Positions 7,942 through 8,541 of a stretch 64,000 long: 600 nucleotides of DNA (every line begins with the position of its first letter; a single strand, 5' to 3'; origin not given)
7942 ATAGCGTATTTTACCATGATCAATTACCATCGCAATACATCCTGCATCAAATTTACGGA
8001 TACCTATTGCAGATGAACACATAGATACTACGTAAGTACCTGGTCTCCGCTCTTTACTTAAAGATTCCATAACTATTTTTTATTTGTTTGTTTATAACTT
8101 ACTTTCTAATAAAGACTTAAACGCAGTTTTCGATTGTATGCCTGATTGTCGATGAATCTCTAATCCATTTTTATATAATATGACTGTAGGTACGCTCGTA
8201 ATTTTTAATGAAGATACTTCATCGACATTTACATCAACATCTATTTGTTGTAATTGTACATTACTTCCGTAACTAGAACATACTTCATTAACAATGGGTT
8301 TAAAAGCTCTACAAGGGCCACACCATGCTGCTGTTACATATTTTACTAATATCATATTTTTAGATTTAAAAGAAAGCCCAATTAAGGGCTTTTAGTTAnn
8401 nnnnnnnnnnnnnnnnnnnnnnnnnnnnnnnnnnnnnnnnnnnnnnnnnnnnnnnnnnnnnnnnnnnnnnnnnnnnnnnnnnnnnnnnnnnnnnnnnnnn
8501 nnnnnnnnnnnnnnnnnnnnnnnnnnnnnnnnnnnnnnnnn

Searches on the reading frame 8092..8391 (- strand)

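Call 68: search_protein_families(library=pfam, proteins=[window:8092-8391:-], max_evalue=0.01)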
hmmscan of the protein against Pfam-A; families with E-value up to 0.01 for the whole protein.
window:8092-8391:- (99 aa): 5 families
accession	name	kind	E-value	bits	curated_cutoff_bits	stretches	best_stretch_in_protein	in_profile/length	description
PF00085.26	Thioredoxin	-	6.6e-19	68.3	23.5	1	10-96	17-102/103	Thioredoxin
PF13098.12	Thioredoxin_2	-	5e-05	24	27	1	15-95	8-104/104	Thioredoxin-like domain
PF13905.12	Thioredoxin_8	-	0.0022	18.7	27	0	18-47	7-38/94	Thioredoxin-like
PF04756.19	OST3_OST6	-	0.0022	17.9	27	1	24-75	46-104/294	OST3 / OST6 family, transporter family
PF14595.12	Thioredoxin_9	-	0.0098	16.2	25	0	19-77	48-108/129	Thioredoxin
